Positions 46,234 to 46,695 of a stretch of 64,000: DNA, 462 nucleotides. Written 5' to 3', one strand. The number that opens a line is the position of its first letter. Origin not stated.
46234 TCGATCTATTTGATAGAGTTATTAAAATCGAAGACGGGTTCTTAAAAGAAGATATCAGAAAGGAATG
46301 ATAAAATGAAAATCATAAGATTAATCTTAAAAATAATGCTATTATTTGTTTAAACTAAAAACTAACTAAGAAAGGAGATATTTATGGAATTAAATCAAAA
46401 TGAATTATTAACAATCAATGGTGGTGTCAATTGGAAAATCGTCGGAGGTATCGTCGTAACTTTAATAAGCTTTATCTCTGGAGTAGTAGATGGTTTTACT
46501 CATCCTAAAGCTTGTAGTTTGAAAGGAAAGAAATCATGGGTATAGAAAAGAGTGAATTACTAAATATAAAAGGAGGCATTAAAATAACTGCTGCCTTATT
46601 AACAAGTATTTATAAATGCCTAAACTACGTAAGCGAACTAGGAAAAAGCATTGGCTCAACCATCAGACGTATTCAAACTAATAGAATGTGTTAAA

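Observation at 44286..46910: Unannotated pair of double-glycine-leader peptides downstream of a C39-peptidase ABC exporter, itself downstream of the prepilin-type giant protein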

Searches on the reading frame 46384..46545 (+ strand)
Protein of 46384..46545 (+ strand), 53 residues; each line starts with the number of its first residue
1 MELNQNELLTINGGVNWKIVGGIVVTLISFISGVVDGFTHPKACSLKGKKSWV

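Call 3: search_protein_families(library=pfam, proteins=[window:46384-46545:+], max_evalue=0.1)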
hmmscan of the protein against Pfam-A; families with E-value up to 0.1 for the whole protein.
window:46384-46545:+ (53 aa): 3 families
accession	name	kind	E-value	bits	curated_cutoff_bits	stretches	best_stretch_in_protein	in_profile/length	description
PF15875.10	DUF4731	-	0.0059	17.2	27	1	7-38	39-70/75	Domain of unknown function (DUF4731)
PF10439.15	Bacteriocin_IIc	-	0.022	15.2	27.1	1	2-39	6-41/59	Bacteriocin class II with double-glycine leader peptide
PF04070.17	DUF378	-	0.069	13.5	25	1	8-33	9-34/60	Domain of unknown function (DUF378)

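Call 4: search_protein_families(library=ncbifam, proteins=[window:46384-46545:+], max_evalue=0.1)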
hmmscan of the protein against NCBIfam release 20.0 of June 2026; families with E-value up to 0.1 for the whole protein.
window:46384-46545:+ (53 aa): 3 families
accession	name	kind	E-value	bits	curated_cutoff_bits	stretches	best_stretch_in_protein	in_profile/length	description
NF038034.1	lactGbeta_entB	subfamily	7.3e-07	29.3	37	1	3-39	1-37/38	lactococcin G-beta/enterocin 1071B family bacteriocin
TIGR03949.1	bact_IIb_cerein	subfamily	0.0025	17.6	21.5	1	2-27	3-32/45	class IIb bacteriocin, lactobin A/cerein 7B family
NF038035.1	lactGalph_entA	subfamily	0.031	14.4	37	1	3-24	1-23/35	lactococcin G-alpha/enterocin 1071A family bacteriocin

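Call 8: find_homologous_proteins(query=window:46384-46542:+, max_evalue=10)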
Query seq(53 aa) (53 aa): 1 proteins with E <= 10 among 1 candidates.
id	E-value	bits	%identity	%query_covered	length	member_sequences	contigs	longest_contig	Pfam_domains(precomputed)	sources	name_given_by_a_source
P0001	8.1e-28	112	100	100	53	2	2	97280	-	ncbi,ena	-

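Call 10: find_encoding_contigs(protein=P0001, flank=10000, max_places=6)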
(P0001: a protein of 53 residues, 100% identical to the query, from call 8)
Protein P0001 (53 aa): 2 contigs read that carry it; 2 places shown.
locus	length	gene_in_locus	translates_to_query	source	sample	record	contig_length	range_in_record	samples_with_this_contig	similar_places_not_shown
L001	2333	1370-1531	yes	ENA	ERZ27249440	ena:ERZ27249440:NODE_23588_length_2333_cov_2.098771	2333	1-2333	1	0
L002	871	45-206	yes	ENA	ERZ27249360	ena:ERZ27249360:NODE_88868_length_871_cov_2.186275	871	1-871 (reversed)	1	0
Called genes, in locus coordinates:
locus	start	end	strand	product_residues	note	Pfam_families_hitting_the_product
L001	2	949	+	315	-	?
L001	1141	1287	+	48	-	-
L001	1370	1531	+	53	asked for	-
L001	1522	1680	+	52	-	-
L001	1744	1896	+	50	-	-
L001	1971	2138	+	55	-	-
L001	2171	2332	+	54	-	?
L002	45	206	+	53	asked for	-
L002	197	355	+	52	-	-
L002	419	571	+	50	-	-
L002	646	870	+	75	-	?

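Call 22: search_protein_representatives(protein=window:46384-46542:+)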
Query: 53 residues. Proteins with E-value up to 0.001 (for the whole library): 23; up to 1e-10: 0; up to 1e-30: 0. The best 23 are listed.
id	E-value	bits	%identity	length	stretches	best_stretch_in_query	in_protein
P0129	7.2e-07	44.8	39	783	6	9-41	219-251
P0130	9.3e-07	44.4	48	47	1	2-45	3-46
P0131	1.4e-06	43.9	45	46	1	2-45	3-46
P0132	3.4e-06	42.7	47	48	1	2-47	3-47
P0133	3.7e-06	42.6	57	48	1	2-46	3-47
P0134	4.1e-06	42.4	36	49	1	1-47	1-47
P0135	7.2e-06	41.6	46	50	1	2-49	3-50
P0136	1.3e-05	40.9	52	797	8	7-21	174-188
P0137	1.8e-05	40.4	49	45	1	2-45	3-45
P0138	2.1e-05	40.2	51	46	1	3-45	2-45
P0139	5.1e-05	39.0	44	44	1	3-45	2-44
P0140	6.4e-05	38.7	43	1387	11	24-48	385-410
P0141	7.7e-05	38.4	43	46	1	2-45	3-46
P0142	1.3e-04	37.7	46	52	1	3-48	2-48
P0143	1.4e-04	37.6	56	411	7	7-22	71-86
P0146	4.3e-04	36.1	48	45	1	1-45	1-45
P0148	5.5e-04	35.8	36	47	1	2-45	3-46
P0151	8.3e-04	35.2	49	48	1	3-45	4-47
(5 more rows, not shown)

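Call 34: search_solved_structures(query=A3, max_evalue=10, show_alignments=3)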
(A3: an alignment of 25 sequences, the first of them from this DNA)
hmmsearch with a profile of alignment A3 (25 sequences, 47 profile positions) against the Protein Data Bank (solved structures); distinct sequences matched with E-value up to 10: 1.
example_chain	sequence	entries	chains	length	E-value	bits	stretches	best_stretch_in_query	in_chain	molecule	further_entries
1ry3_A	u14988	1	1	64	0.051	16.9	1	2-17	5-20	Bacteriocin carnobacteriocin B2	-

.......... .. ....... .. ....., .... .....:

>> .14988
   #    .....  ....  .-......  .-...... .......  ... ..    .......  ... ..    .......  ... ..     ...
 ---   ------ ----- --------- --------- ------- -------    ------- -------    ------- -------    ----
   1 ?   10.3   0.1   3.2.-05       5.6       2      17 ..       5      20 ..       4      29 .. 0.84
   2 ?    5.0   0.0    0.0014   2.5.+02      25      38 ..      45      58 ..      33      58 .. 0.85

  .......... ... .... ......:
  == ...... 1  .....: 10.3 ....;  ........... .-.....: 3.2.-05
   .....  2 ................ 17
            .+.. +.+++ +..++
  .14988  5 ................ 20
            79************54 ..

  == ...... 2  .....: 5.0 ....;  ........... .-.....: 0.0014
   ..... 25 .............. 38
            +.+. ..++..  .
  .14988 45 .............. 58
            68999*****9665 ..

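Call 36: search_protein_families(library=ncbifam, alignment_id=A3, max_evalue=1)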
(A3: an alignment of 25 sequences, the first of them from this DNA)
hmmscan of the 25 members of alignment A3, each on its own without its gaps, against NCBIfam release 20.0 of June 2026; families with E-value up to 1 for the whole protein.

A. member 1, seq(53 aa): 3 families
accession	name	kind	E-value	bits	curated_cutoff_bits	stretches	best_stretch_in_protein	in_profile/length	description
NF038034.1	lactGbeta_entB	subfamily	7.3e-07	29.3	37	1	3-39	1-37/38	lactococcin G-beta/enterocin 1071B family bacteriocin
TIGR03949.1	bact_IIb_cerein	subfamily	0.0025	17.6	21.5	1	2-27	3-32/45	class IIb bacteriocin, lactobin A/cerein 7B family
NF038035.1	lactGalph_entA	subfamily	0.031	14.4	37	1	3-24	1-23/35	lactococcin G-alpha/enterocin 1071A family bacteriocin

B. families by the number of members that match (of 25 scanned): 24 families
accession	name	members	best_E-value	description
NF038034.1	lactGbeta_entB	24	7.9e-08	lactococcin G-beta/enterocin 1071B family bacteriocin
TIGR03949.1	bact_IIb_cerein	23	6.8e-09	class IIb bacteriocin, lactobin A/cerein 7B family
TIGR01847.1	bacteriocin_sig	13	0.00062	bacteriocin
NF038035.1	lactGalph_entA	7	0.003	lactococcin G-alpha/enterocin 1071A family bacteriocin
TIGR03893.1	lant_SP_1948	5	0.0028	lichenicidin A2 family type 2 lantibiotic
NF047798.1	leader_Chryseo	4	0.00019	bacteriocin-like protein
NF045747.1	MPN313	4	0.013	MPN313 family protein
NF033456.1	RiPP_CCRG-2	4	0.04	CCRG-2 family RiPP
NF000539.0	plantaricin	3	0.039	plantaricin C family lantibiotic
NF033383.2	induct_EntF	3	0.04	EntF family bacteriocin induction factor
NF037947.1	holin_4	2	0.004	bacteriophage holin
NF038153.1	lant_leader_L1a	2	0.028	class I lanthipeptide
NF038392.1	div_DrpB_YedR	1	0.026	cell division protein DrpB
NF010802.0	PRK14206.1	1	0.029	fluoride efflux transporter CrcB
NF004428.0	PRK05771.2-1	1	0.035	V-type ATP synthase subunit I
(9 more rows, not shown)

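Call 39: search_protein_families(library=pfam, alignment_id=A3, max_evalue=1)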
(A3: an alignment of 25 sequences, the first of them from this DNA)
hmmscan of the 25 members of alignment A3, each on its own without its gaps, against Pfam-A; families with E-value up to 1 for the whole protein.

A. member 1, seq(53 aa): 3 families
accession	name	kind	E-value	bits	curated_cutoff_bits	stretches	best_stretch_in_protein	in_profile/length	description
PF15875.10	DUF4731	-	0.0059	17.2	27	1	7-38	39-70/75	Domain of unknown function (DUF4731)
PF10439.15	Bacteriocin_IIc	-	0.022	15.2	27.1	1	2-39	6-41/59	Bacteriocin class II with double-glycine leader peptide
PF04070.17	DUF378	-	0.069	13.5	25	1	8-33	9-34/60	Domain of unknown function (DUF378)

B. families by the number of members that match (of 25 scanned): 20 families
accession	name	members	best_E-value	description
PF10439.15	Bacteriocin_IIc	18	0.0001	Bacteriocin class II with double-glycine leader peptide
PF11632.14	LcnG-beta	4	0.0052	Lactococcin G-beta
PF10779.14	XhlA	3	0.00056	Haemolysin XhlA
PF03047.20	ComC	3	0.002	COMC family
PF15875.10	DUF4731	3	0.0059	Domain of unknown function (DUF4731)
PF17508.7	MccV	2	0.0035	Microcin V bacteriocin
PF04369.19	Lactococcin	2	0.046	Lactococcin-like family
PF09990.14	DUF2231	1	0.031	Predicted membrane protein (DUF2231)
PF04928.22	PAP_central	1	0.039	Poly(A) polymerase central domain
PF02038.21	ATP1G1_PLM_MAT8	1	0.056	ATP1G1/PLM/MAT8 family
PF04070.17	DUF378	1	0.069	Domain of unknown function (DUF378)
PF04604.19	L_biotic_typeA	1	0.078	Type-A lantibiotic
PF16980.11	CitMHS_2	1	0.13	Putative citrate transport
PF16934.11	Mersacidin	1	0.15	Two-component Enterococcus faecalis cytolysin (EFC)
PF00584.25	SecE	1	0.16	SecE/Sec61-gamma subunits of protein translocation complex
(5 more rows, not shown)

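Call 59: search_protein_families(library=ncbifam, proteins=[P0130, P0137, P0133, P0146, P0151], max_evalue=1)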
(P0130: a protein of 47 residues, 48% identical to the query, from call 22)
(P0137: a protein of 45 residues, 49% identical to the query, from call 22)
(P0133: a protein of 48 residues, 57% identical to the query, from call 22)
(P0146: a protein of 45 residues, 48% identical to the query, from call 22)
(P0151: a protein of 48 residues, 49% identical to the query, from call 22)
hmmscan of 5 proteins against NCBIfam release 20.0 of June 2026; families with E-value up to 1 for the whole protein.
P0130 (47 aa): 6 families
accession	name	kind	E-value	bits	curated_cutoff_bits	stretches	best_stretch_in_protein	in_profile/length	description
NF038034.1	lactGbeta_entB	subfamily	3.1e-06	27.3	37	1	4-40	1-37/38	lactococcin G-beta/enterocin 1071B family bacteriocin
TIGR03949.1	bact_IIb_cerein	subfamily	3.2e-06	26.8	21.5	1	2-34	2-34/45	class IIb bacteriocin, lactobin A/cerein 7B family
TIGR01847.1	bacteriocin_sig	domain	0.0027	18.2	15.7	1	1-15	1-15/15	bacteriocin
NF037947.1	holin_4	subfamily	0.004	17.6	70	1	8-39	37-68/75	bacteriophage holin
NF038035.1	lactGalph_entA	subfamily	0.021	14.9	37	1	4-26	1-24/35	lactococcin G-alpha/enterocin 1071A family bacteriocin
NF033456.1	RiPP_CCRG-2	domain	0.04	13.9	24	1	4-15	6-17/18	CCRG-2 family RiPP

P0137 (45 aa): 7 families
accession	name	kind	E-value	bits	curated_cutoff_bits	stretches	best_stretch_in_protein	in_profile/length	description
TIGR03949.1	bact_IIb_cerein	subfamily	6.4e-06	25.9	21.5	1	2-38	2-45/45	class IIb bacteriocin, lactobin A/cerein 7B family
TIGR01847.1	bacteriocin_sig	domain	0.0018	18.7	15.7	1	1-15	1-15/15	bacteriocin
NF047798.1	leader_Chryseo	domain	0.0071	16.5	23.5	1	4-15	7-18/18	bacteriocin-like protein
NF038034.1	lactGbeta_entB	subfamily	0.019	15.2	37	1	5-35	2-33/38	lactococcin G-beta/enterocin 1071B family bacteriocin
NF033383.2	induct_EntF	subfamily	0.11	12.8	35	1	1-16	2-17/40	EntF family bacteriocin induction factor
TIGR04149.1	GG_sam_targ_CFB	domain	0.14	12.1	25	1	2-19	15-32/43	TIGR04149 family rSAM-modified RiPP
NF000539.0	plantaricin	subfamily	0.16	12.5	29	1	1-21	21-41/69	plantaricin C family lantibiotic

P0133 (48 aa): 8 families
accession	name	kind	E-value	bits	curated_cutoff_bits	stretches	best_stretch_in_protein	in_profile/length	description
TIGR03949.1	bact_IIb_cerein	subfamily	1.2e-07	31.3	21.5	1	3-39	3-45/45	class IIb bacteriocin, lactobin A/cerein 7B family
NF038034.1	lactGbeta_entB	subfamily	8.1e-05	22.7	37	1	4-39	1-36/38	lactococcin G-beta/enterocin 1071B family bacteriocin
TIGR03893.1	lant_SP_1948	subfamily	0.0028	18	32.95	1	3-39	12-57/61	lichenicidin A2 family type 2 lantibiotic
TIGR01847.1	bacteriocin_sig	domain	0.011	16.3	15.7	1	2-15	2-15/15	bacteriocin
NF000539.0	plantaricin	subfamily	0.039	14.4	29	1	1-25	21-42/69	plantaricin C family lantibiotic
NF051486.1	E492_microcin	equivalog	0.074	13.6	50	1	1-35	1-38/88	E492 group microcin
NF045747.1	MPN313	equivalog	0.081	13.3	100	1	1-46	1-46/87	MPN313 family protein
NF010186.0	PRK13665.1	equivalog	0.11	11.6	393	1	7-43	158-194/328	flotillin-like protein FloA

P0146 (45 aa): 2 families
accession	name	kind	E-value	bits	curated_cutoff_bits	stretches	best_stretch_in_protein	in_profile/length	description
TIGR03949.1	bact_IIb_cerein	subfamily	1.1e-06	28.2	21.5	1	2-32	3-37/45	class IIb bacteriocin, lactobin A/cerein 7B family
NF038034.1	lactGbeta_entB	subfamily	0.0001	22.5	37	1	3-39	1-37/38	lactococcin G-beta/enterocin 1071B family bacteriocin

P0151 (48 aa): 3 families
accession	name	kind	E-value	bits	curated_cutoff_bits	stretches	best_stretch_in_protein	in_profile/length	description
NF038034.1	lactGbeta_entB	subfamily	0.00015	21.9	37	1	4-41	1-37/38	lactococcin G-beta/enterocin 1071B family bacteriocin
NF033456.1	RiPP_CCRG-2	domain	0.052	13.5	24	1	4-16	6-18/18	CCRG-2 family RiPP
TIGR03654.1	L6_bact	equivalog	0.075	12.8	168.55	1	17-45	59-87/175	50S ribosomal protein L6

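Call 68: list_cluster_members(proteins=[P0130, P0131, P0132, P0133, P0135, P0137, P0141, P0146, P0148, P0151])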
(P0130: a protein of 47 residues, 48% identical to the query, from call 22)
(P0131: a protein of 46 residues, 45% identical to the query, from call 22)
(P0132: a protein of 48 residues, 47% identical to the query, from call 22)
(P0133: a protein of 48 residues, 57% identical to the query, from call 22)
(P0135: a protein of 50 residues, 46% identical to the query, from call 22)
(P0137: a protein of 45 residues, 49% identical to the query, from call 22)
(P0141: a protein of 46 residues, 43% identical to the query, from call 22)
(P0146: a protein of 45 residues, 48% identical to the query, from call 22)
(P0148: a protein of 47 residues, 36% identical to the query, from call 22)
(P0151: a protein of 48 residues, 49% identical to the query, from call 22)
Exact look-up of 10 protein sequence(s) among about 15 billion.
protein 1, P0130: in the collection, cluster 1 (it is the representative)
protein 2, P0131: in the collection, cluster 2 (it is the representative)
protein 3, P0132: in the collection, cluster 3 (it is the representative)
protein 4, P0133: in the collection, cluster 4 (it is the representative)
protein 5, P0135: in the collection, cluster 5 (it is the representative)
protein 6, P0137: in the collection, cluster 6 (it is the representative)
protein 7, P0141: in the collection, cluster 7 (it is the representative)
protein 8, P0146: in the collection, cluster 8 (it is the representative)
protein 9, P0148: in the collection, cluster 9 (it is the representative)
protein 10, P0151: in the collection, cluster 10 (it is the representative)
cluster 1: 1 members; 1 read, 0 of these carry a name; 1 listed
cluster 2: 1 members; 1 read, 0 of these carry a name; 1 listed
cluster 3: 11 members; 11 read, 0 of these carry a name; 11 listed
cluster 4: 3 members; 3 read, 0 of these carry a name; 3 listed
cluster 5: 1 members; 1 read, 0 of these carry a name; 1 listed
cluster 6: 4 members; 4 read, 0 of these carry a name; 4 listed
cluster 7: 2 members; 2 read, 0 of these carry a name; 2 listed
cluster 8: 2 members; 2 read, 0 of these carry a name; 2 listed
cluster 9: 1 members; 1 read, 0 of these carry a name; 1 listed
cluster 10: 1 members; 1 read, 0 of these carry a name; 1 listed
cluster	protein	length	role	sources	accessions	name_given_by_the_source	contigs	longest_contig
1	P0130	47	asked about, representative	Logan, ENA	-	-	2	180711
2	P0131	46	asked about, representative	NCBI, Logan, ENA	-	-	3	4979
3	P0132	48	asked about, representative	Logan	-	-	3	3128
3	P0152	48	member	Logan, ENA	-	-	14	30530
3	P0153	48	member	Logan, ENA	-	-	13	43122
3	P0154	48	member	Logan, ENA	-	-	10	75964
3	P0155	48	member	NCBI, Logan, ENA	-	-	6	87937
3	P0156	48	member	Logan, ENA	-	-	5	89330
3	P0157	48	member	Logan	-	-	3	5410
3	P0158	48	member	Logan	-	-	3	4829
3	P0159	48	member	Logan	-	-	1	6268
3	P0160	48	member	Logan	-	-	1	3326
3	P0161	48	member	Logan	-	-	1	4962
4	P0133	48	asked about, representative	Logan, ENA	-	-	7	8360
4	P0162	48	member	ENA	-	-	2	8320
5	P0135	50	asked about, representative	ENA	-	-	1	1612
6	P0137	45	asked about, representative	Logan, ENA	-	-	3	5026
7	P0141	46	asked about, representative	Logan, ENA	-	-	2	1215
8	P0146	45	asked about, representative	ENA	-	-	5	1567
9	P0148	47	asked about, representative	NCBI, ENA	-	-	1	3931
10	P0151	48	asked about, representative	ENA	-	-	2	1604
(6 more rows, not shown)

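Call 70: search_dna_similar(query=window:46384-46542:+, collection=plasmids, mode=protein, max_evalue=10, max_rows=15)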
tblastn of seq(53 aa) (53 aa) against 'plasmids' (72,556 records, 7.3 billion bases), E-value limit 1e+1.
No match.

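Call 82: predict_structure(protein=window:46384-46542:+)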
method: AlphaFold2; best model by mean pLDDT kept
length: 53 residues; sequences in the alignment: 1
mean_pLDDT: 70.2   pTM: 0.40
mean pLDDT of the five models: 70.2, 68.7, 66.8, 66.7, 39.4
residues with pLDDT >= 90: 8; 70-90: 17; 50-70: 22; < 50: 6
segments of 3 or more residues with pLDDT < 50: 51-53
pLDDT, mean of each block of 10 residues (from residue 1): 65 77 91 74 51 46
secondary structure, 60 per line:
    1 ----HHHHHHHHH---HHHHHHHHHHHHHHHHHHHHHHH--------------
elements in order: H5-13 H17-39
